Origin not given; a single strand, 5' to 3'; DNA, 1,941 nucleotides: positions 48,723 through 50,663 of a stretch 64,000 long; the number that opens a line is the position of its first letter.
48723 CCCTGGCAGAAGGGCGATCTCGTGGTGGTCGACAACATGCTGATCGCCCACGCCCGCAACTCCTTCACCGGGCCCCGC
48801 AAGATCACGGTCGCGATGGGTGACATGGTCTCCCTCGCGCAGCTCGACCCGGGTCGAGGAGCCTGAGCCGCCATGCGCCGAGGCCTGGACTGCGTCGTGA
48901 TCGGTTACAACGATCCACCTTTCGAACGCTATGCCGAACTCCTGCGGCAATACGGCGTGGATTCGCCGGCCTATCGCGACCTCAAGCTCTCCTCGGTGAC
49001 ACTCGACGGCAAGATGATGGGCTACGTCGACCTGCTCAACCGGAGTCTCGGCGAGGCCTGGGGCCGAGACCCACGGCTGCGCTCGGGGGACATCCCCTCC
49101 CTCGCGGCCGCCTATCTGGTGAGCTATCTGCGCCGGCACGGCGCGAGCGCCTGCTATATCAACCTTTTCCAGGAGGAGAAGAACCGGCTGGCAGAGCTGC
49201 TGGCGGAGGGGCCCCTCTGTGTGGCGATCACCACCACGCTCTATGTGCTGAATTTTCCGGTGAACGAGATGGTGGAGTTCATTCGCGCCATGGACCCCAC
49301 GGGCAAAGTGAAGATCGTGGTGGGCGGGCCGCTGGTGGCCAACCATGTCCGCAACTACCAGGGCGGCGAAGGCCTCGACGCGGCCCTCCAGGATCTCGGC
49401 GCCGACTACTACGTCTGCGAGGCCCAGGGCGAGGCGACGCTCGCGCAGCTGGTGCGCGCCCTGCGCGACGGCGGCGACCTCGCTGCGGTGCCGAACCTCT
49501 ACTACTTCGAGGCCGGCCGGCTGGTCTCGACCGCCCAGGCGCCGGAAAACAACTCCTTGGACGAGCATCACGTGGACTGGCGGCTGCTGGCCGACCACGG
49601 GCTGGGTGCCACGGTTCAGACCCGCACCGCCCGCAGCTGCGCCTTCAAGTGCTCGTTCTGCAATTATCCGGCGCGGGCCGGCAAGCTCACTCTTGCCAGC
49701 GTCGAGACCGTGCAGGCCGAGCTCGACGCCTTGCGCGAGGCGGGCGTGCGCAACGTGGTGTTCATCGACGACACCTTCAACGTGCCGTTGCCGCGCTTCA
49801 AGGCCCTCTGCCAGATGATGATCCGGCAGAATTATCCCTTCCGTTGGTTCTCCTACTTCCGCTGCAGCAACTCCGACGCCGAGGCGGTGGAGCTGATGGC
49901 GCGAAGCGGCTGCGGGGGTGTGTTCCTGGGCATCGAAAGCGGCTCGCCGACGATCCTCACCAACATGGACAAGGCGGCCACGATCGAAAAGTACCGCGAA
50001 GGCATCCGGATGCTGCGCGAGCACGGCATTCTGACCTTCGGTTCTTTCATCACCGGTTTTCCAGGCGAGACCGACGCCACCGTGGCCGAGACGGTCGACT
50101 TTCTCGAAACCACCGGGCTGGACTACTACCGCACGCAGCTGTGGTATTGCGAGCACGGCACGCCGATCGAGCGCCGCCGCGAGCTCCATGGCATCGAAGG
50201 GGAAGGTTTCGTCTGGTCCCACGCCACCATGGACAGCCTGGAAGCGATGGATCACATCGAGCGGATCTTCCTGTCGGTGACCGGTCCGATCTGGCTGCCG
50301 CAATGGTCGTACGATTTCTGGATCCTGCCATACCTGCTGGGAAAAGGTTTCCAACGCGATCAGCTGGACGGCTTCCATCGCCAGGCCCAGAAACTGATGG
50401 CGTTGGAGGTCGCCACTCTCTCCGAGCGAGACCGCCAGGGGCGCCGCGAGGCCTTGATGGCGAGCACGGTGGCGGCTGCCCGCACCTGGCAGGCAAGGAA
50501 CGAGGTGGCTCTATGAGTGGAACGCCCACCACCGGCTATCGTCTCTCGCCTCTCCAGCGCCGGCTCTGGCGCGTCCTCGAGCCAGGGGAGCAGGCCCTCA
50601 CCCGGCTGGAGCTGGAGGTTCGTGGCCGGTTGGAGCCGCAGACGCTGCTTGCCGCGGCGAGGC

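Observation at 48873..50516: Class-B (cobalamin) radical SAM gene wedged between NRPS genes with overlapping start/stop codons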

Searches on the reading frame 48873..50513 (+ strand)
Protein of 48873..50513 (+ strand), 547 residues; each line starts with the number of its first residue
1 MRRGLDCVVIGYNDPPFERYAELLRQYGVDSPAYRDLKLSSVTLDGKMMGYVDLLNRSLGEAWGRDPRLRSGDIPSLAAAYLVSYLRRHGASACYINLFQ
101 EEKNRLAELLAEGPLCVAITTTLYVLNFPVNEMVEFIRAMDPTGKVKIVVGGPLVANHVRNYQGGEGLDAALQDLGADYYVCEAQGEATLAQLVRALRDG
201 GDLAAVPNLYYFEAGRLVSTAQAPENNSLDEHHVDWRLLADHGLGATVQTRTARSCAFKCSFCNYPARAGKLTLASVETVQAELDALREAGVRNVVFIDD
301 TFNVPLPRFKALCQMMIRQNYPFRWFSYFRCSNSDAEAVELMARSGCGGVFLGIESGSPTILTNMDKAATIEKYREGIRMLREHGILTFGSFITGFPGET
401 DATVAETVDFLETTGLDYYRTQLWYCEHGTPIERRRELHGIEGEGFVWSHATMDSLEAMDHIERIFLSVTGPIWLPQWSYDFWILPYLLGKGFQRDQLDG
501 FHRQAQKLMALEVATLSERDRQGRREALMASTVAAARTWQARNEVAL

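Call 6: search_protein_families(library=pfam, proteins=[window:48873-50513:+], max_evalue=0.01)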
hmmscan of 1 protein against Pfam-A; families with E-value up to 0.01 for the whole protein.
window:48873-50513:+ (547 aa): 2 families
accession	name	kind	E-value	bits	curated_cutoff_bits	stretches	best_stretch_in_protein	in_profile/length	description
PF04055.27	Radical_SAM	-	3.3e-24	86.4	29.5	1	253-411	4-166/166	Radical SAM superfamily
PF02310.24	B12-binding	-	2.5e-07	31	32.1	1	72-169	10-106/121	B12 binding domain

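Call 7: search_protein_families(library=ncbifam, proteins=[window:48873-50513:+], max_evalue=0.01)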
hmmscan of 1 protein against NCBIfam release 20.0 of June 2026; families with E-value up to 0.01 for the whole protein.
window:48873-50513:+ (547 aa): 27 families (the best 25 are shown)
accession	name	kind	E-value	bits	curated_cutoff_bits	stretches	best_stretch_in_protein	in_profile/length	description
TIGR04479.1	bcpD_PhpK_rSAM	subfamily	5.4e-188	625.5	600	1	6-508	2-503/504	PhpK family radical SAM P-methyltransferase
TIGR04072.2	rSAM_ladder_B12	equivalog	6.7e-30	104.1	360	1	131-412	87-347/443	lipid biosynthesis B12-binding/radical SAM protein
TIGR04014.1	B12_SAM_MJ_0865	equivalog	8.8e-30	103.8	360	1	115-419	42-341/434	methyl-coenzyme M reductase glutamine C-methyltransferase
TIGR02026.1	BchE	equivalog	1.6e-26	93.3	481.35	1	125-410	74-361/497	magnesium-protoporphyrin IX monomethyl ester anaerobic oxidative cyclase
TIGR03471.1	HpnJ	equivalog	3e-24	85.7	577.6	1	249-412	199-363/472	hopanoid biosynthesis associated radical SAM protein HpnJ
TIGR04385.1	B12_rSAM_cofa1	equivalog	1.3e-21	77.3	450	1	246-413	194-363/438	B12 lower ligand biosynthesis radical SAM protein BzaD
NF050148.1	rSAM_ApyD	equivalog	1.7e-21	76.3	750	1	107-412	68-364/645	RiPP biosynthesis radical SAM protein ApyD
NF033070.1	rSAM_AprD4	equivalog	7e-19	68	500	1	252-416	201-368/456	AprD4 family radical SAM diol-dehydratase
TIGR04428.1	B12_rSAM_trp_MT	equivalog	8e-18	64.1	500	1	241-410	213-394/558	tryptophan 2-C-methyltransferase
TIGR04013.1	B12_SAM_MJ_1487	hypoth_equivalog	2.1e-17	63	251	2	128-298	54-203/382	TIGR04013 family B12-binding domain/radical SAM domain-containing protein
TIGR00089.1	TIGR00089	subfamily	1.8e-14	53.4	251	1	254-431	147-335/429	MiaB/RimO family radical SAM methylthiotransferase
NF038361.1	rSAM_Sden_1168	equivalog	1.5e-13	50.2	575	1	248-414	283-451/560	Sden_1168 family B12-binding radical SAM P-methyltransferase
NF045585.1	rSAM_slr0320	equivalog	7.1e-13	47.9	775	1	249-409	237-404/511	photosystem II high light acclimation radical SAM protein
TIGR04295.1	B12_rSAM_oligo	hypoth_equivalog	2.1e-12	46.5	400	1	224-371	177-318/422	TIGR04295 family B12-binding domain-containing radical SAM protein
NF040542.1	rSAM_RCCLKC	equivalog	1.2e-11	44.5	450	1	224-417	160-353/423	arsinothricin biosynthesis radical SAM protein ArsL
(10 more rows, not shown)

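Call 10: find_encoding_contigs(protein=window:48873-50513:+, flank=10000, max_places=6)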
Protein window:48873-50513:+ (547 aa): 3 contigs read that carry it; 3 places shown.
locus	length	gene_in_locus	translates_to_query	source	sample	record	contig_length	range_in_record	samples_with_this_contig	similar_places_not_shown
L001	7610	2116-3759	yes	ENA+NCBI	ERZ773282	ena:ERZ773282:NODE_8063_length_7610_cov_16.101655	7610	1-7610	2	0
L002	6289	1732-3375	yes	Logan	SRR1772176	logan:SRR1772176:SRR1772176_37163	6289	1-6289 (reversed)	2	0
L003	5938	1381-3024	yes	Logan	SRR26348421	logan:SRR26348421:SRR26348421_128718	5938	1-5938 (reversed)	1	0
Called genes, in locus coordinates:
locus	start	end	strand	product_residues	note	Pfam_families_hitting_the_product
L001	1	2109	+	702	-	?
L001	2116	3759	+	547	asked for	PF02310:B12-binding (weak), PF04055:Radical_SAM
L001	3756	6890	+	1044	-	PF00668:Condensation, PF00501:AMP-binding, PF00550:PP-binding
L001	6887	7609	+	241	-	?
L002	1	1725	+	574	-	?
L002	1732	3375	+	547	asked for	PF02310:B12-binding (weak), PF04055:Radical_SAM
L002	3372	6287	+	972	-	?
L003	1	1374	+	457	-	?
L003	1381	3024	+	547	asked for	PF02310:B12-binding (weak), PF04055:Radical_SAM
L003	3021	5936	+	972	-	?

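Call 11: find_homologous_proteins(query=window:48873-50513:+)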
Query window:48873-50513:+ (547 aa): 3066 proteins with E <= 0.001 among 8000 candidates; the best 120 are listed.
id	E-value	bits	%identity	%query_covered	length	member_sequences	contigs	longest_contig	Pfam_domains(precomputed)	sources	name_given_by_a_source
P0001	0.0e+0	1268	100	100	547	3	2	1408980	PF04055.28,PF02310.25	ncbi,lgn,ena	ncbi:MAG: PhpK family radical SAM P-methyltransferase [Thermoanaerobaculia bacterium]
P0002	6.3e-235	799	65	99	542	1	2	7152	PF04055.28,PF02310.25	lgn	-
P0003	2.1e-234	797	66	98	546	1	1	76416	PF04055.28,PF02310.25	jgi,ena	-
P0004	6.3e-231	786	64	98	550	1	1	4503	PF04055.28,PF02310.25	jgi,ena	-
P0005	6.8e-231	786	64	99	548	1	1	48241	PF04055.28,PF02310.25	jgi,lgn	jgi:p-methyltransferase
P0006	3.8e-230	783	64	98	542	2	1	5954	PF04055.28,PF02310.25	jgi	jgi:radical SAM PhpK family P-methyltransferase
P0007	1.8e-229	781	63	99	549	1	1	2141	PF04055.28,PF02310.25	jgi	jgi:p-methyltransferase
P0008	3.2e-229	780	66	95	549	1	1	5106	PF04055.28,PF02310.25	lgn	-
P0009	4.6e-229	780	62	99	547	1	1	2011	PF04055.28,PF02310.25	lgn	-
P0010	1.1e-228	778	63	98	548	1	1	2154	PF04055.28,PF02310.25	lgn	-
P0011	1.8e-228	778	63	99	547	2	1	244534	PF04055.28,PF02310.25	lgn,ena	-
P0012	2.0e-228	777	64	99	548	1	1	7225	PF04055.28,PF02310.25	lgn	-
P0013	3.1e-228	777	63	98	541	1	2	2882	PF04055.28,PF02310.25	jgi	jgi:radical SAM PhpK family P-methyltransferase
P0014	3.3e-228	777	63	98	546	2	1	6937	PF04055.28,PF02310.25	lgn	-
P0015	3.8e-228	777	64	98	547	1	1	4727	PF04055.28,PF02310.25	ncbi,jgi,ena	ncbi:MAG TPA: PhpK family radical SAM P-methyltransferase [Pyrinomonadaceae bacterium]|jgi:p-methylt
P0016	5.1e-228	776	63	99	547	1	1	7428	PF04055.28,PF02310.25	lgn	-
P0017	5.4e-228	776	64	98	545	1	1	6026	PF04055.28,PF02310.25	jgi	jgi:radical SAM PhpK family P-methyltransferase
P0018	5.4e-228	776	63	98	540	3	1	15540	PF04055.28,PF02310.25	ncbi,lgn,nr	ncbi:MAG TPA: PhpK family radical SAM P-methyltransferase [Thermoanaerobaculia bacterium]|nr:PhpK fa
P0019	5.9e-228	776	63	98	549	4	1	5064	PF04055.28,PF02310.25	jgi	jgi:radical SAM PhpK family P-methyltransferase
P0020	1.3e-227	775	62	98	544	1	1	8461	PF04055.28,PF02310.25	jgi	jgi:radical SAM PhpK family P-methyltransferase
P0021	2.1e-227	774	62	98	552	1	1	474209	PF04055.28,PF02310.25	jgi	jgi:p-methyltransferase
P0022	2.5e-227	774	63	99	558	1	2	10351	PF04055.28,PF02310.25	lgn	-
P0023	2.6e-227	774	62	98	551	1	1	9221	PF04055.28,PF02310.25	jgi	jgi:radical SAM PhpK family P-methyltransferase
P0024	2.8e-227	774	63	99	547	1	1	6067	PF04055.28,PF02310.25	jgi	jgi:p-methyltransferase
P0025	5.1e-227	773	65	98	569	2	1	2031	PF04055.28,PF02310.25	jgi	-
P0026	5.9e-227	773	63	98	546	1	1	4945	PF04055.28,PF02310.25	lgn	-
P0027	6.5e-227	772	62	98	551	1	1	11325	PF04055.28,PF02310.25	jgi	jgi:radical SAM PhpK family P-methyltransferase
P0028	7.3e-227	772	63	99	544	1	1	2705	PF04055.28,PF02310.25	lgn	-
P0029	7.6e-227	772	62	98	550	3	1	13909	PF04055.28,PF02310.25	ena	-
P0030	8.9e-227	772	63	98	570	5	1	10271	PF04055.28,PF02310.25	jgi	jgi:radical SAM PhpK family P-methyltransferase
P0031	9.6e-227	772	63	98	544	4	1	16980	PF04055.28,PF02310.25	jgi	jgi:p-methyltransferase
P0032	1.4e-226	771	62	99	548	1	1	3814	PF04055.28,PF02310.25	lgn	-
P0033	1.8e-226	771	63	98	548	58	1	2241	PF04055.28,PF02310.25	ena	-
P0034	2.2e-226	771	63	98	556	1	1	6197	PF04055.28,PF02310.25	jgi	jgi:p-methyltransferase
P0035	2.6e-226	770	63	99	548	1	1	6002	PF04055.28,PF02310.25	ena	-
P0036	2.7e-226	770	63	99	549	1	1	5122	PF04055.28,PF02310.25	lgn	-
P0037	2.7e-226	770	62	98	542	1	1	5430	PF04055.28,PF02310.25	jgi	jgi:p-methyltransferase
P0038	3.5e-226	770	62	99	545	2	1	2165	PF04055.28,PF02310.25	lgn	-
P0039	3.5e-226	770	64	99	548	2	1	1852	PF04055.28,PF02310.25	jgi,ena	-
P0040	3.7e-226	770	62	98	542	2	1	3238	PF04055.28,PF02310.25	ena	-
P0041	4.5e-226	770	62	98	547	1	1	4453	PF04055.28,PF02310.25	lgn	-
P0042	7.3e-226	769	64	98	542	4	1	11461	PF04055.28,PF02310.25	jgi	jgi:radical SAM PhpK family P-methyltransferase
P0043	1.7e-225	768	61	98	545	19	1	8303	PF04055.28,PF02310.25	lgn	-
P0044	1.7e-225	768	63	99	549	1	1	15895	PF04055.28,PF02310.25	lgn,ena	-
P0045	2.0e-225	767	63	98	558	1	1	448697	PF04055.28,PF02310.25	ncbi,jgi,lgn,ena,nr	ncbi:MAG: PhpK family radical SAM P-methyltransferase [Acidobacteria bacterium]|nr:PhpK family radic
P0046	2.5e-225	767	63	99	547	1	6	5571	PF04055.28,PF02310.25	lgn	-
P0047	2.6e-225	767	63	99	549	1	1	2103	PF04055.28,PF02310.25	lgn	-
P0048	2.7e-225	767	64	98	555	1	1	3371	PF04055.28,PF02310.25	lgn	-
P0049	3.8e-225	767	62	99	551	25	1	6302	PF04055.28,PF02310.25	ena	-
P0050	4.2e-225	766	63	98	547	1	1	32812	PF04055.28,PF02310.25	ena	-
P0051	5.2e-225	766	61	98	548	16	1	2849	PF04055.28,PF02310.25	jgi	jgi:p-methyltransferase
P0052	6.1e-225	766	62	98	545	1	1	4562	PF04055.28,PF02310.25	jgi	jgi:p-methyltransferase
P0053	6.7e-225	766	62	98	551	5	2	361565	PF04055.28,PF02310.25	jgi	-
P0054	7.2e-225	766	61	98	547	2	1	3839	PF04055.28,PF02310.25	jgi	jgi:radical SAM PhpK family P-methyltransferase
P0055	7.7e-225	766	62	99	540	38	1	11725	PF04055.28,PF02310.25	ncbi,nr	ncbi:MAG TPA: PhpK family radical SAM P-methyltransferase [Pyrinomonadaceae bacterium]|nr:PhpK famil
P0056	8.1e-225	766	63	98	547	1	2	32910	PF04055.28,PF02310.25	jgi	jgi:radical SAM PhpK family P-methyltransferase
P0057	1.2e-224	765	62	98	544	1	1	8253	PF04055.28,PF02310.25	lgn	-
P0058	1.3e-224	765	64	97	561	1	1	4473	PF04055.28,PF02310.25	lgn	-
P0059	1.4e-224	765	64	97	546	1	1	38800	PF04055.28,PF02310.25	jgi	jgi:radical SAM PhpK family P-methyltransferase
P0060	1.5e-224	765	61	99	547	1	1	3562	PF04055.28,PF02310.25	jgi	-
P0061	1.7e-224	764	61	98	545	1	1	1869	PF04055.28,PF02310.25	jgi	-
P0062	2.0e-224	764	62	98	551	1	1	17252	PF04055.28,PF02310.25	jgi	jgi:radical SAM PhpK family P-methyltransferase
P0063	2.0e-224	764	64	98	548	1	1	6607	PF04055.28,PF02310.25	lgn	-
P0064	2.3e-224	764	64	98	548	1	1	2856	PF04055.28,PF02310.25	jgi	jgi:radical SAM PhpK family P-methyltransferase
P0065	2.4e-224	764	62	98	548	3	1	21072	PF04055.28,PF02310.25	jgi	jgi:p-methyltransferase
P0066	2.5e-224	764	62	98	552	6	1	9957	PF04055.28,PF02310.25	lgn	-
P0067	2.5e-224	764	64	98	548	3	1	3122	PF04055.28,PF02310.25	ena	-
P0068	2.9e-224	764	60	98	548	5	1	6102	PF04055.28,PF02310.25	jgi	jgi:radical SAM PhpK family P-methyltransferase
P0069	2.9e-224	764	62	98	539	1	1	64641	PF04055.28,PF02310.25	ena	-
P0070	3.6e-224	763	62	99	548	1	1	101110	PF04055.28,PF02310.25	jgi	jgi:radical SAM PhpK family P-methyltransferase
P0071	3.7e-224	763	61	98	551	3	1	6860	PF04055.28,PF02310.25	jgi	jgi:radical SAM PhpK family P-methyltransferase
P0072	4.3e-224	763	63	99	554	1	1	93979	PF04055.28,PF02310.25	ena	-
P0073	4.5e-224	763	63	99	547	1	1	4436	PF04055.28,PF02310.25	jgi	jgi:p-methyltransferase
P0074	4.8e-224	763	61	98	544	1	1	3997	PF04055.28,PF02310.25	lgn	-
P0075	6.0e-224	763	63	98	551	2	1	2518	PF04055.28,PF02310.25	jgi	jgi:radical SAM PhpK family P-methyltransferase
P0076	6.3e-224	763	62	98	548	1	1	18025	PF04055.28,PF02310.25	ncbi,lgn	ncbi:MAG: PhpK family radical SAM P-methyltransferase [Pyrinomonadaceae bacterium]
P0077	6.5e-224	763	62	98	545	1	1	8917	PF04055.28,PF02310.25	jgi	jgi:radical SAM PhpK family P-methyltransferase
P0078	7.6e-224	762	62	98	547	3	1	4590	PF04055.28,PF02310.25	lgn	-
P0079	8.4e-224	762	61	99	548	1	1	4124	PF04055.28,PF02310.25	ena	-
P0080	8.8e-224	762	62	98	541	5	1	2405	PF04055.28,PF02310.25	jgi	jgi:p-methyltransferase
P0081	1.1e-223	762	62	98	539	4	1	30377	PF04055.28,PF02310.25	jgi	-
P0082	1.1e-223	762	62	99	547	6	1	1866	PF04055.28,PF02310.25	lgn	-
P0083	1.1e-223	762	61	98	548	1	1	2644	PF04055.28,PF02310.25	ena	-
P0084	1.2e-223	762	63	98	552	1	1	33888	PF04055.28,PF02310.25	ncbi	-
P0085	1.3e-223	762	63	98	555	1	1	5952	PF04055.28,PF02310.25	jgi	jgi:radical SAM PhpK family P-methyltransferase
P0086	1.4e-223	761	62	98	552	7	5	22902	PF04055.28,PF02310.25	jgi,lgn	jgi:radical SAM PhpK family P-methyltransferase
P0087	1.6e-223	761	61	99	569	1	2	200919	PF04055.28,PF02310.25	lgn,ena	-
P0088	1.7e-223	761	63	99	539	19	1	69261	PF04055.28,PF02310.25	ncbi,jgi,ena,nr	ncbi:MAG TPA: PhpK family radical SAM P-methyltransferase [Pyrinomonadaceae bacterium]|nr:PhpK famil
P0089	1.8e-223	761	63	98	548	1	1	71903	PF04055.28,PF02310.25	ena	-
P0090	1.9e-223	761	62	98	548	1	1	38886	PF04055.28,PF02310.25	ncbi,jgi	jgi:p-methyltransferase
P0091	2.0e-223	761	62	99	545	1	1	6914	PF04055.28,PF02310.25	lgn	-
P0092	2.1e-223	761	65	97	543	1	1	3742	PF04055.28,PF02310.25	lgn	-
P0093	2.3e-223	761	61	97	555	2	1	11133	PF04055.28,PF02310.25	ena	-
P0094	2.4e-223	761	62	99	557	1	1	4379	PF04055.28,PF02310.25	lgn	-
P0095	2.6e-223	761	62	98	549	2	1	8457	PF04055.28,PF02310.25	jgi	jgi:p-methyltransferase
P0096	2.6e-223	761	62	99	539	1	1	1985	PF04055.28,PF02310.25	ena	-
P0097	2.8e-223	760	62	98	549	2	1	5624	PF04055.28,PF02310.25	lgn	-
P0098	3.0e-223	760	61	99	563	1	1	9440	PF04055.28,PF02310.25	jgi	jgi:p-methyltransferase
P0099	3.2e-223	760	63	98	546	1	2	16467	PF04055.28,PF02310.25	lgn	-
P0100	3.3e-223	760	62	99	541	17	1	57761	PF04055.28,PF02310.25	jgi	jgi:radical SAM PhpK family P-methyltransferase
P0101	3.3e-223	760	63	99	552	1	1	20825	PF04055.28,PF02310.25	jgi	jgi:radical SAM PhpK family P-methyltransferase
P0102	3.9e-223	760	62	98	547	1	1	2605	PF04055.28,PF02310.25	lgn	-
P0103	4.0e-223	760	63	99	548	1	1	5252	PF04055.28,PF02310.25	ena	-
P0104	4.1e-223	760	63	98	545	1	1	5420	PF04055.28,PF02310.25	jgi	jgi:p-methyltransferase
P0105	4.4e-223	760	63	99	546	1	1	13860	PF04055.28,PF02310.25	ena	-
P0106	4.4e-223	760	63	97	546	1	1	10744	PF04055.28,PF02310.25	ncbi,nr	ncbi:MAG: PhpK family radical SAM P-methyltransferase [Acidobacteria bacterium]|nr:PhpK family radic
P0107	4.7e-223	760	62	98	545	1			PF04055.28,PF02310.25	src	-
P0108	6.0e-223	759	62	98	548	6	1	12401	PF04055.28,PF02310.25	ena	-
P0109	9.3e-223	759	61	98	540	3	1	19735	PF04055.28,PF02310.25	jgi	jgi:p-methyltransferase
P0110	9.4e-223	759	62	99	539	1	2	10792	PF04055.28,PF02310.25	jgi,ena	-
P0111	1.1e-222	758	62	97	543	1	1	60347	PF04055.28,PF02310.25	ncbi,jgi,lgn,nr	ncbi:MAG: anaerobic magnesium-protoporphyrin monomethyl ester cyclase [Blastocatellia bacterium]|jgi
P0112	1.2e-222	758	62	98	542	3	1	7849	PF04055.28,PF02310.25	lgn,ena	-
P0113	1.2e-222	758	62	99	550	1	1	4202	PF04055.28,PF02310.25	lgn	-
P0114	1.5e-222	758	62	98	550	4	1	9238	PF04055.28,PF02310.25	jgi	-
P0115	1.5e-222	758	62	99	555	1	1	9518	PF04055.28,PF02310.25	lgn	-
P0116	1.9e-222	758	63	98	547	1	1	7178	PF04055.28,PF02310.25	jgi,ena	-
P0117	1.9e-222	758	62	98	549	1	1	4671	PF04055.28,PF02310.25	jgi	jgi:radical SAM PhpK family P-methyltransferase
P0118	1.9e-222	758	63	97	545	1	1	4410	PF04055.28,PF02310.25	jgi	jgi:p-methyltransferase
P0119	2.0e-222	758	62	98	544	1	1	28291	PF04055.28,PF02310.25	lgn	-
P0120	2.0e-222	758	61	99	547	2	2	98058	PF04055.28,PF02310.25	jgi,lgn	jgi:p-methyltransferase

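Call 20: find_encoding_contigs(protein=P0011, flank=10000, max_places=2)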
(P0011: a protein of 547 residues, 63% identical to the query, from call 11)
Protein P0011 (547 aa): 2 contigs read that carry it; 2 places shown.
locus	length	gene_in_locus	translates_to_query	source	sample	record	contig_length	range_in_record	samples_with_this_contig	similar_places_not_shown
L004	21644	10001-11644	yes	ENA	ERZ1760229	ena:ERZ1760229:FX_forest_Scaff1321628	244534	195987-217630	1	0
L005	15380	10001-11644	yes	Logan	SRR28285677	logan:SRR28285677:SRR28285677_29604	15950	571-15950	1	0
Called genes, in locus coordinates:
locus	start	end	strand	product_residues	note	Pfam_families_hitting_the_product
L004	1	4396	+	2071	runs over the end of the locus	PF00109:ketoacyl-synt, PF02801:Ketoacyl-synt_C, PF16197:KAsynt_C_assoc, PF22336:RhiE-like_linker, PF22621:CurL-like_PKS_C, PF00698:Acyl_transf_1, PF00106:adh_short, PF08659:KR, +4 more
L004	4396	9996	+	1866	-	PF00668:Condensation, PF00501:AMP-binding, PF13193:AMP-binding_C, PF00550:PP-binding, PF00668:Condensation, PF02668:TauD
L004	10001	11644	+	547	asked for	PF02310:B12-binding, PF04055:Radical_SAM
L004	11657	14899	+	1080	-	PF00668:Condensation, PF00501:AMP-binding, PF00550:PP-binding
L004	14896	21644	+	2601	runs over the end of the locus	PF00668:Condensation, PF00501:AMP-binding, PF13193:AMP-binding_C, PF00550:PP-binding, PF00668:Condensation, PF00501:AMP-binding, PF13193:AMP-binding_C, PF00550:PP-binding, +1 more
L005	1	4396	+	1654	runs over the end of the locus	?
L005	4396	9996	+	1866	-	PF00668:Condensation, PF00501:AMP-binding, PF13193:AMP-binding_C, PF00550:PP-binding, PF00668:Condensation, PF02668:TauD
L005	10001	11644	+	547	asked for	PF02310:B12-binding, PF04055:Radical_SAM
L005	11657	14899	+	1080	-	PF00668:Condensation, PF00501:AMP-binding, PF00550:PP-binding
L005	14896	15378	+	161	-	?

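Call 21: find_encoding_contigs(protein=P0045, flank=10000, max_places=2)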
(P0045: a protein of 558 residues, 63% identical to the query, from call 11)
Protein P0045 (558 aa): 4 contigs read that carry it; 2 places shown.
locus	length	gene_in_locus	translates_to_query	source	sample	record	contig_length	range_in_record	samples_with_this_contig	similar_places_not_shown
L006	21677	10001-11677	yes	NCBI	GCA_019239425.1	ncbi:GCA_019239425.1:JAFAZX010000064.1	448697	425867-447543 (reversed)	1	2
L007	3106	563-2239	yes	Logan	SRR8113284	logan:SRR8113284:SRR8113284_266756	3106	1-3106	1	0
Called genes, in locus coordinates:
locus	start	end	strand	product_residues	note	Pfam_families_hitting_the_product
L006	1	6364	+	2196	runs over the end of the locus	PF00668:Condensation, PF00501:AMP-binding, PF13193:AMP-binding_C, PF00550:PP-binding, PF00668:Condensation, PF00501:AMP-binding, PF13193:AMP-binding_C, PF00550:PP-binding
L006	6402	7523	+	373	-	PF00201:UDPGT, PF04101:Glyco_tran_28_C (weak), PF06722:EryCIII-like_C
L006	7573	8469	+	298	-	PF05721:PhyH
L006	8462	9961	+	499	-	PF00668:Condensation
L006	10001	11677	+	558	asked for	PF02310:B12-binding, PF04055:Radical_SAM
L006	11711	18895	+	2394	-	PF00668:Condensation, PF00501:AMP-binding, PF00550:PP-binding, PF00668:Condensation, PF00501:AMP-binding, PF13193:AMP-binding_C, PF00550:PP-binding, PF00668:Condensation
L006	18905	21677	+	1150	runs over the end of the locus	PF02310:B12-binding (faint), PF04055:Radical_SAM, PF00668:Condensation (weak)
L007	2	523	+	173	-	?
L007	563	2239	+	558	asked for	PF02310:B12-binding, PF04055:Radical_SAM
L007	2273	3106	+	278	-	?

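Call 22: find_encoding_contigs(protein=P0003, flank=10000, max_places=2)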
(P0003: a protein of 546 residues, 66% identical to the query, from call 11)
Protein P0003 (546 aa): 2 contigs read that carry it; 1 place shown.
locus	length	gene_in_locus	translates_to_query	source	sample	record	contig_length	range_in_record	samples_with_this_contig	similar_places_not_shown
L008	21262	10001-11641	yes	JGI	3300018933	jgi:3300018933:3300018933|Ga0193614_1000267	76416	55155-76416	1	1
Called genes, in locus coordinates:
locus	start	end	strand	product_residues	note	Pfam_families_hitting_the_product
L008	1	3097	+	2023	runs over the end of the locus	PF00550:PP-binding, PF00109:ketoacyl-synt, PF02801:Ketoacyl-synt_C, PF16197:KAsynt_C_assoc, PF22336:RhiE-like_linker, PF22621:CurL-like_PKS_C, PF00698:Acyl_transf_1, PF21089:PKS_DH_N, +7 more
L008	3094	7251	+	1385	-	PF00668:Condensation, PF00501:AMP-binding, PF13193:AMP-binding_C, PF00550:PP-binding, PF00881:Nitroreductase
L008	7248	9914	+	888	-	PF18563:TubC_N, PF00668:Condensation, PF02668:TauD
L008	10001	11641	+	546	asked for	PF02310:B12-binding, PF04055:Radical_SAM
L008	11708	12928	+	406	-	PF01168:Ala_racemase_N, PF00842:Ala_racemase_C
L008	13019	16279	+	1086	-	PF00668:Condensation, PF00501:AMP-binding, PF00550:PP-binding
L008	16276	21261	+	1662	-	?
